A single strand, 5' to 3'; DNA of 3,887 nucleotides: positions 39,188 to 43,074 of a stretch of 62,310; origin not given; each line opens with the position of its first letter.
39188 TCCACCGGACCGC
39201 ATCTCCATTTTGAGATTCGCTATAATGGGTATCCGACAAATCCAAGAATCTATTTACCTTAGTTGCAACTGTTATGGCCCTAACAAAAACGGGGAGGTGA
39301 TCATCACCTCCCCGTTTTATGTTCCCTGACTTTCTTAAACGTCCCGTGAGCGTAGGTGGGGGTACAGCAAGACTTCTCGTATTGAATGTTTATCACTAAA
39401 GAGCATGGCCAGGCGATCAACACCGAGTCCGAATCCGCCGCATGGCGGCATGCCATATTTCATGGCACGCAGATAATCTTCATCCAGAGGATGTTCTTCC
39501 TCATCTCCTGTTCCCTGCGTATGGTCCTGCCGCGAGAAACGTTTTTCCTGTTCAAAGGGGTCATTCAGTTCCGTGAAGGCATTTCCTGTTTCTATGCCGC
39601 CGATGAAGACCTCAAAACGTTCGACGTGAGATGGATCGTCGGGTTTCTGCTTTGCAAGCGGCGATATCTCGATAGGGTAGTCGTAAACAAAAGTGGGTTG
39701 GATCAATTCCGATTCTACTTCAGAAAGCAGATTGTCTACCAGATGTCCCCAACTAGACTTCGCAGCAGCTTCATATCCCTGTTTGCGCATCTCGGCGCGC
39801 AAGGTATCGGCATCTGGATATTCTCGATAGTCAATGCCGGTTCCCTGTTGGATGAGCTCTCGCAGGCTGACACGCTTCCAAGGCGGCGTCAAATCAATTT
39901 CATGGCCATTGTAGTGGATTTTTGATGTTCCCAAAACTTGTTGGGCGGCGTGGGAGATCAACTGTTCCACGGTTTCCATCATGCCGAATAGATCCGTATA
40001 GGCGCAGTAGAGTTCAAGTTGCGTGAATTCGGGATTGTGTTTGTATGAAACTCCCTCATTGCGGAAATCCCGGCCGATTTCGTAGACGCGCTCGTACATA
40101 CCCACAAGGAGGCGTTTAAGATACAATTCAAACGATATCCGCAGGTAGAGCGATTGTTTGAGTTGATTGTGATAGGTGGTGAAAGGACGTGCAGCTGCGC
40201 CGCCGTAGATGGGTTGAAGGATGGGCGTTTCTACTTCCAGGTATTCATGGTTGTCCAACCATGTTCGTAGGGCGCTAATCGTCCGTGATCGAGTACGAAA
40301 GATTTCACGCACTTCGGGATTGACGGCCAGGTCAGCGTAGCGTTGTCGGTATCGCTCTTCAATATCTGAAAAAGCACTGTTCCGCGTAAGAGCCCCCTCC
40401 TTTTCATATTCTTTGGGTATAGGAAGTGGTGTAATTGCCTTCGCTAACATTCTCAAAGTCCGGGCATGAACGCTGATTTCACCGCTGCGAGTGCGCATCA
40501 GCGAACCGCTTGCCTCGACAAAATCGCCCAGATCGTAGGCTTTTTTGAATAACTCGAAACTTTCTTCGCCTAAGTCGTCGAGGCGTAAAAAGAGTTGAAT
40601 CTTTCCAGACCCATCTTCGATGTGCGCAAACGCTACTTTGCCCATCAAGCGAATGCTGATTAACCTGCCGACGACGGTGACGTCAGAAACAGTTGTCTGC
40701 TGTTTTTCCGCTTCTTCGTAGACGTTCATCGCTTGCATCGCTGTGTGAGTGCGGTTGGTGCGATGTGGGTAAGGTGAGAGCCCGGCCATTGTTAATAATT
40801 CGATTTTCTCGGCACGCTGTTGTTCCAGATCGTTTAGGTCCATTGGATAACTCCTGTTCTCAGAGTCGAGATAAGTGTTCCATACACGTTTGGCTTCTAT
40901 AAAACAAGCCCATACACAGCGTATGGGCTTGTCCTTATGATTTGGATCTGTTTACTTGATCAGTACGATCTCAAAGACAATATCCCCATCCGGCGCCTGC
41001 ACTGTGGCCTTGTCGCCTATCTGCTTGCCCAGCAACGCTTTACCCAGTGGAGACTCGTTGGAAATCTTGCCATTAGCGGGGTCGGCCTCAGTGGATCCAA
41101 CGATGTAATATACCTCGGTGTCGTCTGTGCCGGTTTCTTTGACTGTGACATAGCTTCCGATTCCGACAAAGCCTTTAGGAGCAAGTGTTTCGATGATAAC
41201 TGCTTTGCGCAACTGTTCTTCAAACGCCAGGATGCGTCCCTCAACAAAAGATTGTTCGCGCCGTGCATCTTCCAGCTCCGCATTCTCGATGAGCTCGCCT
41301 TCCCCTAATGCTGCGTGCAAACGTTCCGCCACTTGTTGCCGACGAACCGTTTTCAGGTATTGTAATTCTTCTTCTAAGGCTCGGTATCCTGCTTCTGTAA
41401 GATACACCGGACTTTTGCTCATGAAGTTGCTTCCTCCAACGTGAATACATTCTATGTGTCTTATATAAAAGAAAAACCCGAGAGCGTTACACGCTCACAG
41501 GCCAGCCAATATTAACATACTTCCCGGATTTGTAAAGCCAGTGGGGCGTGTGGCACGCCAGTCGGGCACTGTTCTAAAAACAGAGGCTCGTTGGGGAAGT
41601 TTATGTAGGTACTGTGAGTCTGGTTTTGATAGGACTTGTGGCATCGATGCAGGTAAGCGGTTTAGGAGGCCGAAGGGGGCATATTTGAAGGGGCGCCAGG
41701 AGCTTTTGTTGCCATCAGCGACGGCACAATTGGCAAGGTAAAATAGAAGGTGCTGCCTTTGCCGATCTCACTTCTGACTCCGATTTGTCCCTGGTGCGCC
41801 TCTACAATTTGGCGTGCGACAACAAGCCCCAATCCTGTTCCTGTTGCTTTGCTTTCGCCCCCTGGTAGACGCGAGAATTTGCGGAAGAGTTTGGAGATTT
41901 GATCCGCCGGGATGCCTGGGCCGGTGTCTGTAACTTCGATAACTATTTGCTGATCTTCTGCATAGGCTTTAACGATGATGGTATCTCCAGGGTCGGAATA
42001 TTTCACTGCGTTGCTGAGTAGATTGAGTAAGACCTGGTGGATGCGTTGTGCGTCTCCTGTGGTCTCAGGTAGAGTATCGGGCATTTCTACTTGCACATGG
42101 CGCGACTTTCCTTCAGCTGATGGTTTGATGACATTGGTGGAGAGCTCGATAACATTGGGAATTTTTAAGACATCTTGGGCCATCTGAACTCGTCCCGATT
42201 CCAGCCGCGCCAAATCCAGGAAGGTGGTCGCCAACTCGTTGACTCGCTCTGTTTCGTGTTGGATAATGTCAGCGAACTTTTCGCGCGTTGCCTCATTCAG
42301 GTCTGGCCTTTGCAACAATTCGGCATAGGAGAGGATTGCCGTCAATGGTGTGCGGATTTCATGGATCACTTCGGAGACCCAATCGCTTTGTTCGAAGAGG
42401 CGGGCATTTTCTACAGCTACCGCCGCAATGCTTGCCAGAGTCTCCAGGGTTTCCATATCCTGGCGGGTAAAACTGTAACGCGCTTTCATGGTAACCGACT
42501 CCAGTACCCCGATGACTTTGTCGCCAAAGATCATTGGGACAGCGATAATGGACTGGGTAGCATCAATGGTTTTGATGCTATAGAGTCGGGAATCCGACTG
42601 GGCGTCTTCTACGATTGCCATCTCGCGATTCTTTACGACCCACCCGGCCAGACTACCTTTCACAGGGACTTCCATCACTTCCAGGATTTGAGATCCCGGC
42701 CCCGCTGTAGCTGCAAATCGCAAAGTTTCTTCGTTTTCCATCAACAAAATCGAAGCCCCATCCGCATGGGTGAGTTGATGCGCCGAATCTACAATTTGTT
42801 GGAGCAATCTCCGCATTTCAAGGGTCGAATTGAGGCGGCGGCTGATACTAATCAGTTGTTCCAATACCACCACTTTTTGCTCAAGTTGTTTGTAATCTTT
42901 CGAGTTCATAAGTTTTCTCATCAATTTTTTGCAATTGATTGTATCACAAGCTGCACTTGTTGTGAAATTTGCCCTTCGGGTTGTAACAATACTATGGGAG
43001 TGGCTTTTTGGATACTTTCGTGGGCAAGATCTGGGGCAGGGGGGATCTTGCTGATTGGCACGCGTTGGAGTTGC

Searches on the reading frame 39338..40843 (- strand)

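Call 61: search_protein_families(library=pfam, proteins=[window:39338-40843:-], max_evalue=0.00001)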
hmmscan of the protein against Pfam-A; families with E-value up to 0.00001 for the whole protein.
window:39338-40843:- (502 aa): 3 families
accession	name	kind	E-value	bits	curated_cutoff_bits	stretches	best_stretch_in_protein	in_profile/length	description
PF00152.25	tRNA-synt_2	-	2.9e-88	296.3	25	1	161-497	2-307/308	tRNA synthetases class II (D, K and N)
PF01336.31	tRNA_anti-codon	-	5e-14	52.4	27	1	55-132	1-74/75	OB-fold nucleic acid binding domain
PF01409.25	tRNA-synt_2d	-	3.1e-07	30.6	19.8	0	252-312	104-163/246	tRNA synthetases class II core domain (F)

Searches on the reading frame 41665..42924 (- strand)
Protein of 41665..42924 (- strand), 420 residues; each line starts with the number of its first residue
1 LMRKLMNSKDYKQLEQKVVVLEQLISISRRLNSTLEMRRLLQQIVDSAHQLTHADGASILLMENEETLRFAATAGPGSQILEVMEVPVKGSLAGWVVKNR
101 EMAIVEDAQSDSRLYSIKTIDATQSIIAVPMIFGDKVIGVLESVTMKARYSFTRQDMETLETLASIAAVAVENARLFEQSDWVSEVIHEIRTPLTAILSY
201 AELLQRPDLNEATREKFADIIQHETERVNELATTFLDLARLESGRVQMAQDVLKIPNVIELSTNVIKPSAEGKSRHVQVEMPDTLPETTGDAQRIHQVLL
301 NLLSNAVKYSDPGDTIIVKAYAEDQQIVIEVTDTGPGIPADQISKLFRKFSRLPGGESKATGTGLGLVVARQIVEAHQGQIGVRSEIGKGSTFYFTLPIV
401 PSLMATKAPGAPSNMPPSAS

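Call 61: search_protein_families(library=pfam, proteins=[window:41665-42924:-], max_evalue=0.00001)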
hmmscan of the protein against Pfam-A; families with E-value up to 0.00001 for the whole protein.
window:41665-42924:- (420 aa): 6 families
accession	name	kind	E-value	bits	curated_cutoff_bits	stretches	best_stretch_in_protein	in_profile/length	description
PF02518.31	HATPase_c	-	2.9e-32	111.8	26.4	1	290-399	1-109/111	Histidine kinase-, DNA gyrase B-, and HSP90-like ATPase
PF13185.12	GAF_2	-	4.6e-18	66.2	28.6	1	35-172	2-136/136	GAF domain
PF00512.31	HisKA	-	1e-15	57.9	26.9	1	179-244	2-66/66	His Kinase A (phospho-acceptor) domain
PF01590.32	GAF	-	5.9e-15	56.4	22.4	1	37-171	2-133/133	GAF domain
PF13492.12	GAF_3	-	5.5e-14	53.1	27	1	39-173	4-129/129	GAF domain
PF13581.12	HATPase_c_2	-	5.7e-06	26.8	27.4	0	291-377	28-112/127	Histidine kinase-like ATPase domain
